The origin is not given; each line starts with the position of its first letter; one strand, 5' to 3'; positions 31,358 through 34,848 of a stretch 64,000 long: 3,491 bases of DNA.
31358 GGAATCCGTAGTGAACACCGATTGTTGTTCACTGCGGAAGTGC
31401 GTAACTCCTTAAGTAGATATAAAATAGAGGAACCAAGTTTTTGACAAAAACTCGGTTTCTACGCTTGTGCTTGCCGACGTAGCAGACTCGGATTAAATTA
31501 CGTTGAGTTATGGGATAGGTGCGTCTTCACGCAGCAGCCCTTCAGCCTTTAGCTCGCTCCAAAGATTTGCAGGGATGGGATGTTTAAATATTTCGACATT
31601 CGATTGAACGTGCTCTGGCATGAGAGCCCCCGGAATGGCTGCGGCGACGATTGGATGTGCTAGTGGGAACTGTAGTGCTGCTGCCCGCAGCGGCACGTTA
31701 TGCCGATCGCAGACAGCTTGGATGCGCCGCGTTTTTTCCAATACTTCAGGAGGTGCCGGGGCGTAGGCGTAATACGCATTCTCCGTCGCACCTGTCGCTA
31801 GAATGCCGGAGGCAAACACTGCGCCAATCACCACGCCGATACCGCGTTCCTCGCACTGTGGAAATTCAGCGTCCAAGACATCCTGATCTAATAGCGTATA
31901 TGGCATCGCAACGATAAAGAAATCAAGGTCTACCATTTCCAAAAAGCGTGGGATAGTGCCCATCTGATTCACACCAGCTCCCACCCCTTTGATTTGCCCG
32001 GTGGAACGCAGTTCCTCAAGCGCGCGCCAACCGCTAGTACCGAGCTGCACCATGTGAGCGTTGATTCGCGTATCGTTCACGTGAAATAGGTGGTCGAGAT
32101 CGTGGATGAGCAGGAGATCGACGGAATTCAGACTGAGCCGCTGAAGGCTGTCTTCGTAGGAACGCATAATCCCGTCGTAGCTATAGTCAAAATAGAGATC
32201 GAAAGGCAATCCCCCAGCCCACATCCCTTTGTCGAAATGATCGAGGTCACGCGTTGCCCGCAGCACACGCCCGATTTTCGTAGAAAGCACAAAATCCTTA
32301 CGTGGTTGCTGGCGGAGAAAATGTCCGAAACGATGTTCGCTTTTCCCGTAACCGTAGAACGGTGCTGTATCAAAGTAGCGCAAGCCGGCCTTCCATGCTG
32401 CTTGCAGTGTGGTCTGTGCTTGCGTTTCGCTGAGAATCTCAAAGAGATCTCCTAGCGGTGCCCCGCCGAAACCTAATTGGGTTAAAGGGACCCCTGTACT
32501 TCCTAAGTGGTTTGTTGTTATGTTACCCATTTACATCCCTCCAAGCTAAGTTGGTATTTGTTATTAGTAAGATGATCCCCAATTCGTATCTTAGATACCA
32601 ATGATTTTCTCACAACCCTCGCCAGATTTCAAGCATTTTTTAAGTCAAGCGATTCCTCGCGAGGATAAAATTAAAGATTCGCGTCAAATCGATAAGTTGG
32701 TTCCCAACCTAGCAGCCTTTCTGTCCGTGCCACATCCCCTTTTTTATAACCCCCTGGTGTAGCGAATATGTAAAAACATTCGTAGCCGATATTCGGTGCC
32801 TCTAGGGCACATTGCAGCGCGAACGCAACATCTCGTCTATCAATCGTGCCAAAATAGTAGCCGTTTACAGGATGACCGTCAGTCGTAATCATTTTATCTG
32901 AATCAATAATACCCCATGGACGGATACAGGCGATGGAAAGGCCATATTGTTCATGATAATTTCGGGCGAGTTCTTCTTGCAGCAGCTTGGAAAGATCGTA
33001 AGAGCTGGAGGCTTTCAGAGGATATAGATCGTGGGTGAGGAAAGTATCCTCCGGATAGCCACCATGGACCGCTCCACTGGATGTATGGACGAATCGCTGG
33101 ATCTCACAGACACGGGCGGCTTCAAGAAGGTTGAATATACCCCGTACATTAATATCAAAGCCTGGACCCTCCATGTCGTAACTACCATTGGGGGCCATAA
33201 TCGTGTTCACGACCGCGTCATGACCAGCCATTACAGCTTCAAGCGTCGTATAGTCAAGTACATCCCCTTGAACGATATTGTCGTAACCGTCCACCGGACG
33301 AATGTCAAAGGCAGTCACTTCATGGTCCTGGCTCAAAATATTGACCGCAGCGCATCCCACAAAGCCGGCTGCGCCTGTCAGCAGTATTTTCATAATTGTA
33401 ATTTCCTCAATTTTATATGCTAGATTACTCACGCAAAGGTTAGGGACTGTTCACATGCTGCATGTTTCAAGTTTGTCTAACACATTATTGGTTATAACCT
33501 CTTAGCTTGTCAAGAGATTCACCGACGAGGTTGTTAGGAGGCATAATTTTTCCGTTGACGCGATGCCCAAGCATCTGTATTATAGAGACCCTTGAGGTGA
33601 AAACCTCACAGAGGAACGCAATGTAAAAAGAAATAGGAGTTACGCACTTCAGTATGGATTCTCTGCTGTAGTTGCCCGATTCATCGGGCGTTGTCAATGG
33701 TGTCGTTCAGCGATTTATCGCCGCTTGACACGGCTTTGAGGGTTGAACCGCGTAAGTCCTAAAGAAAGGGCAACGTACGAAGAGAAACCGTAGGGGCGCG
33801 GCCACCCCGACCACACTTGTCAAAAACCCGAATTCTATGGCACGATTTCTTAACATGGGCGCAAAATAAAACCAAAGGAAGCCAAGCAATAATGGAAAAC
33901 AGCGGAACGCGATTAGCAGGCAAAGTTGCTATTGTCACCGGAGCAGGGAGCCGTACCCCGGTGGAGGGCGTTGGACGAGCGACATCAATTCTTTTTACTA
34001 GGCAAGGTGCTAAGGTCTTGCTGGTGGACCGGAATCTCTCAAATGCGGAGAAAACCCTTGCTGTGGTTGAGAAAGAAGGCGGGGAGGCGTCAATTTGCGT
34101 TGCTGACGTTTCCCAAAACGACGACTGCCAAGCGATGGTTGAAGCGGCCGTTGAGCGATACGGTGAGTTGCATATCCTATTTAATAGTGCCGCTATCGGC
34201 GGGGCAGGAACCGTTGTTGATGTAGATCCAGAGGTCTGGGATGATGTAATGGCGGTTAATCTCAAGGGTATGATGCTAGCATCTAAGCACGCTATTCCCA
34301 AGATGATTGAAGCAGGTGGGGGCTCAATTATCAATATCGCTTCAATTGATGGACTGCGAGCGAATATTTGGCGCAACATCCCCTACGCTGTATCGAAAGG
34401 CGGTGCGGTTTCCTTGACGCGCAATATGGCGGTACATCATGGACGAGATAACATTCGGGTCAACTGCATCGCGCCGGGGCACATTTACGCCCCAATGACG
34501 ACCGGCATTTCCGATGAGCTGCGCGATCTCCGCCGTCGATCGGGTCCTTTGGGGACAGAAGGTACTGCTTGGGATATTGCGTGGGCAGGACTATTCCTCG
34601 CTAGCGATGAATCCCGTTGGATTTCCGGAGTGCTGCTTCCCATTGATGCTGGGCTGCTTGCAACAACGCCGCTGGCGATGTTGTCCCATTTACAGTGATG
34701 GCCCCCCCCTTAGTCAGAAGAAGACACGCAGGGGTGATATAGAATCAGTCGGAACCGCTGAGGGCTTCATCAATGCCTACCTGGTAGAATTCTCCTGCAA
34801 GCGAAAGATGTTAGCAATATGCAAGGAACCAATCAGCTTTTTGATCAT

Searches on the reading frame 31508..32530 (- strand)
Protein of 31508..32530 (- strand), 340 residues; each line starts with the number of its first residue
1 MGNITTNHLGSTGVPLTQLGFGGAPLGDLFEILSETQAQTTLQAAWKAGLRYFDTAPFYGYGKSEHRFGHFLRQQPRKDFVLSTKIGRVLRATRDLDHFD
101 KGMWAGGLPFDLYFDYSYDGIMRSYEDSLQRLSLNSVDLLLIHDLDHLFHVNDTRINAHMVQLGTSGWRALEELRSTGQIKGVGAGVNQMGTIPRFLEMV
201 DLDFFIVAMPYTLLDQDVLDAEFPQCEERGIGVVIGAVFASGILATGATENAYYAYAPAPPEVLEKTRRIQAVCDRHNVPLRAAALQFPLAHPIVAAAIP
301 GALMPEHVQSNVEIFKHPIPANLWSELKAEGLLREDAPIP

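Call 14: search_protein_families(library=pfam, proteins=[window:31508-32530:-])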
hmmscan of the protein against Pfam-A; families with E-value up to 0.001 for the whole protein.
window:31508-32530:- (340 aa): 1 family
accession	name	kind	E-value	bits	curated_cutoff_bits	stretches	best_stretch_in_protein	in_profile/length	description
PF00248.27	Aldo_ket_red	-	2.4e-45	155.3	24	1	19-328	2-287/291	Aldo/keto reductase family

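Call 36: find_encoding_contigs(protein=window:31508-32530:-, flank=4000, max_places=10)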
Protein window:31508-32530:- (340 aa): no gene with exactly this product is on record in the collection.

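Call 71: find_related_loci(query=window:31508-32530:-, collection=metagenome_contigs, flank=4000)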
Query window:31508-32530:- (340 aa) in metagenome_contigs; peptide patterns used: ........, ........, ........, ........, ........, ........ (x = any residue, [..] = any of these).
600 stretches matched a pattern (row limit reached: there are more); 569 encode a relative of the query (tblastn E <= 1e-3); the best 80 are kept; 80 distinct loci.
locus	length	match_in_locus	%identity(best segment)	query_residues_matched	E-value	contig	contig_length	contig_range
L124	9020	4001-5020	77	1-340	1e-173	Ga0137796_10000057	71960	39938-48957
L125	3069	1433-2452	71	1-340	2e-178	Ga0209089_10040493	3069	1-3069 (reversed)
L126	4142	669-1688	71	1-340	2e-174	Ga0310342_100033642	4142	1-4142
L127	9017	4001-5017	70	1-340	6e-164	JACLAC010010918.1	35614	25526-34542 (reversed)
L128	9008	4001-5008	70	4-340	2e-163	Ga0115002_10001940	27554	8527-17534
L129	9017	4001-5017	69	1-340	1e-162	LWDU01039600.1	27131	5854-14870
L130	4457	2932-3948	69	1-340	1e-165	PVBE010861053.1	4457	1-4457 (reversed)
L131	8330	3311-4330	69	1-340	3e-159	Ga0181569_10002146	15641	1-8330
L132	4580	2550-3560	68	3-340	2e-162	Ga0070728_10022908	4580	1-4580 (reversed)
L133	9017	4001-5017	67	1-340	3e-158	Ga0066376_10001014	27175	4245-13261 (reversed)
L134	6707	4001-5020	67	1-340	2e-156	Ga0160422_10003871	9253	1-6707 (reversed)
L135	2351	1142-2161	66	1-340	2e-164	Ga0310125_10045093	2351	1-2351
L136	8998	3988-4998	65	4-340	3e-153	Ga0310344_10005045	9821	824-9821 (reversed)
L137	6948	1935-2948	64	3-340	3e-153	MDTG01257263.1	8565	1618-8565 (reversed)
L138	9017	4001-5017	65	1-340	3e-152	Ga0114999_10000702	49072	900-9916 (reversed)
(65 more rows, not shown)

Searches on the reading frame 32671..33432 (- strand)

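Call 14: search_protein_families(library=pfam, proteins=[window:32671-33432:-])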
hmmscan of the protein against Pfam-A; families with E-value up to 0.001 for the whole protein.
window:32671-33432:- (253 aa): 6 families
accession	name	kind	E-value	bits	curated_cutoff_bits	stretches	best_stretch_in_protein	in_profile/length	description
PF01370.27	Epimerase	-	5.1e-27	95.3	20.9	1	16-172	1-169/240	NAD dependent epimerase/dehydratase family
PF16363.11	GDP_Man_Dehyd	-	6.1e-19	69.1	27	1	17-169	1-177/332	GDP-mannose 4,6 dehydratase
PF13460.12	NAD_binding_10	-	3.3e-14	53.6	27.2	1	20-209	1-180/184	NAD(P)H-binding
PF01073.25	3Beta_HSD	-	5.6e-13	49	22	1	18-175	2-181/280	3-beta hydroxysteroid dehydrogenase/isomerase family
PF07993.18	NAD_binding_4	-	1.3e-08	34.8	20.1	1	92-191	109-214/258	Male sterility protein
PF04321.23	RmlD_sub_bind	-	6.6e-08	32.4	27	1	14-163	1-143/287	RmlD substrate binding domain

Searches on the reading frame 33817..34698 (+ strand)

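Call 14: search_protein_families(library=pfam, proteins=[window:33817-34698:+])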
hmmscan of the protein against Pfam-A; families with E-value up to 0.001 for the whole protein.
window:33817-34698:+ (293 aa): 3 families
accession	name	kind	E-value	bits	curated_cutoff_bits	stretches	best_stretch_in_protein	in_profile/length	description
PF13561.12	adh_short_C2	-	7.2e-59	199.7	27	1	50-280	6-235/236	Enoyl-(Acyl carrier protein) reductase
PF00106.31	adh_short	-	2.9e-49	167.6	26.6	1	36-233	1-192/195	short chain dehydrogenase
PF08659.16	KR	-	2.8e-07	31.1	22.6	1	50-153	10-117/180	KR domain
